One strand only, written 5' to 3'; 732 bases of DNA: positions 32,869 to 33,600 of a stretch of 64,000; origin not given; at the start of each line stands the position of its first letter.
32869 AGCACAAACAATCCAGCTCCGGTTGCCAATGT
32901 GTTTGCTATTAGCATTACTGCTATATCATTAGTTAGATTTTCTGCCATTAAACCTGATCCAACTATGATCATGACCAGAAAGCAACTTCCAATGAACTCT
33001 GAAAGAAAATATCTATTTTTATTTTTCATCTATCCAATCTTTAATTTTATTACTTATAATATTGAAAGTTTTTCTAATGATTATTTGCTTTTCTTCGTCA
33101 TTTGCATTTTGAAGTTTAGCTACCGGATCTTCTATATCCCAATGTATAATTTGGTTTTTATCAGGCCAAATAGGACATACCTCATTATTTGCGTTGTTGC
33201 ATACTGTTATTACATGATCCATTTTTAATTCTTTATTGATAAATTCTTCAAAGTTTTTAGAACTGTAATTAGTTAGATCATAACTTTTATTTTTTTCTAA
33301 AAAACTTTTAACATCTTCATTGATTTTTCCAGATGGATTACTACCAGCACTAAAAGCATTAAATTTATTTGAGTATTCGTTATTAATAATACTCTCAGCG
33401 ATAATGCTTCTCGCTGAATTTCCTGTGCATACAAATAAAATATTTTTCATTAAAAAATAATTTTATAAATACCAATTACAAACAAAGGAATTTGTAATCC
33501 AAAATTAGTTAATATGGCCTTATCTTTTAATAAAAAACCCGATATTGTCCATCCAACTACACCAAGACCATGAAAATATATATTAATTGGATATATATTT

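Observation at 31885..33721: ArsR-less arsenate-detoxification operon wired to PhoB, sharing a promoter motif with plcP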

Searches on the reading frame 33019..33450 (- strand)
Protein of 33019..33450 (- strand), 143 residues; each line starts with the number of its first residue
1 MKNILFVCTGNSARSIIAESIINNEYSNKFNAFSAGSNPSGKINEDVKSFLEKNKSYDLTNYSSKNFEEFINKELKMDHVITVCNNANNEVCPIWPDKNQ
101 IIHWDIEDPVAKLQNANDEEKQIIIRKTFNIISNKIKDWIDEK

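Call 7: search_protein_families(library=pfam, proteins=[window:33019-33450:-], max_evalue=0.01)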
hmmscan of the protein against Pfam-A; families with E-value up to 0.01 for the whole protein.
window:33019-33450:- (143 aa): 1 family
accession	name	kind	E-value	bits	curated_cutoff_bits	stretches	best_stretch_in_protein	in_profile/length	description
PF01451.26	LMWPc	-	1.6e-16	61.2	23.2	1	4-115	1-123/144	Low molecular weight phosphotyrosine protein phosphatase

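Call 28: search_protein_families(library=ncbifam, proteins=[window:33019-33450:-], max_evalue=0.001)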
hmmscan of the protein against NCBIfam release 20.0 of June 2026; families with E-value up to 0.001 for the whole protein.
window:33019-33450:- (143 aa): 3 families
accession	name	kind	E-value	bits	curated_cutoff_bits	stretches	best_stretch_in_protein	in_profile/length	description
TIGR02691.1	arsC_pI258_fam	equivalog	1.6e-20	73.6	174.3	1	4-138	1-128/129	arsenate reductase (thioredoxin)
NF010053.0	PRK13530.1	subfamily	5.1e-18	65.7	215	1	2-113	4-110/133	arsenate reductase (thioredoxin)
TIGR02689.1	ars_reduc_gluta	equivalog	3.3e-08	33.8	157.6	1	2-112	1-106/126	arsenate reductase, glutathione/glutaredoxin type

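Call 38: search_solved_structures(query=window:33019-33450:-, max_evalue=0.001, show_alignments=3)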
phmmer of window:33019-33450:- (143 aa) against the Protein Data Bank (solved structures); distinct sequences matched with E-value up to 0.001: 15.
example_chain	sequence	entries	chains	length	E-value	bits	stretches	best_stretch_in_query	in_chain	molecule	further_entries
8p5n_A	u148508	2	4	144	1.3e-14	57.7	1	3-140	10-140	Low molecular weight phosphatase family protein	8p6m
1lju_A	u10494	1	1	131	1.6e-13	54.2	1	2-113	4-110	arsenate reductase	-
1ljl_A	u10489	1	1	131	5.8e-13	52.4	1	2-113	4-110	arsenate reductase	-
1jl3_A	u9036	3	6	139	9.6e-13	51.7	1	2-140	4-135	ARSENATE REDUCTASE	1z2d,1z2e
2cd7_A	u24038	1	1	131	1.5e-12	51.1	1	2-113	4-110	PROTEIN ARSC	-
1jf8_A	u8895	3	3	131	4.1e-12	49.6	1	2-113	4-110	arsenate reductase | Protein arsC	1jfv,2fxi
1lk0_A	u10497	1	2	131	6.7e-12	48.9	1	2-113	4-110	arsenate reductase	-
1rxe_A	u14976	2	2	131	1e-10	45.1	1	2-113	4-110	Arsenate reductase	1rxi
2ipa_B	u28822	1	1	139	1.6e-10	44.5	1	2-140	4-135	Protein arsC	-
1y1l_A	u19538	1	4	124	8e-09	39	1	4-114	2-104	arsenate reductase (arsC)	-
3t38_A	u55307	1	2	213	4.3e-07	33.4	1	3-112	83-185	Arsenate Reductase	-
2l19_A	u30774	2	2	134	6.6e-06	29.5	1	1-112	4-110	Arsenate reductase | Glutaredoxin arsenate reductase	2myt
2l17_A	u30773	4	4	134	4.1e-05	27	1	1-112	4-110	Arsenate reductase | Glutaredoxin arsenate reductase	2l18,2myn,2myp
3rh0_A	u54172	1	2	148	0.00022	24.6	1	1-112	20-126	ARSENATE REDUCTASE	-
2myu_A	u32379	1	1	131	0.00048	23.5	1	1-112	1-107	Glutaredoxin arsenate reductase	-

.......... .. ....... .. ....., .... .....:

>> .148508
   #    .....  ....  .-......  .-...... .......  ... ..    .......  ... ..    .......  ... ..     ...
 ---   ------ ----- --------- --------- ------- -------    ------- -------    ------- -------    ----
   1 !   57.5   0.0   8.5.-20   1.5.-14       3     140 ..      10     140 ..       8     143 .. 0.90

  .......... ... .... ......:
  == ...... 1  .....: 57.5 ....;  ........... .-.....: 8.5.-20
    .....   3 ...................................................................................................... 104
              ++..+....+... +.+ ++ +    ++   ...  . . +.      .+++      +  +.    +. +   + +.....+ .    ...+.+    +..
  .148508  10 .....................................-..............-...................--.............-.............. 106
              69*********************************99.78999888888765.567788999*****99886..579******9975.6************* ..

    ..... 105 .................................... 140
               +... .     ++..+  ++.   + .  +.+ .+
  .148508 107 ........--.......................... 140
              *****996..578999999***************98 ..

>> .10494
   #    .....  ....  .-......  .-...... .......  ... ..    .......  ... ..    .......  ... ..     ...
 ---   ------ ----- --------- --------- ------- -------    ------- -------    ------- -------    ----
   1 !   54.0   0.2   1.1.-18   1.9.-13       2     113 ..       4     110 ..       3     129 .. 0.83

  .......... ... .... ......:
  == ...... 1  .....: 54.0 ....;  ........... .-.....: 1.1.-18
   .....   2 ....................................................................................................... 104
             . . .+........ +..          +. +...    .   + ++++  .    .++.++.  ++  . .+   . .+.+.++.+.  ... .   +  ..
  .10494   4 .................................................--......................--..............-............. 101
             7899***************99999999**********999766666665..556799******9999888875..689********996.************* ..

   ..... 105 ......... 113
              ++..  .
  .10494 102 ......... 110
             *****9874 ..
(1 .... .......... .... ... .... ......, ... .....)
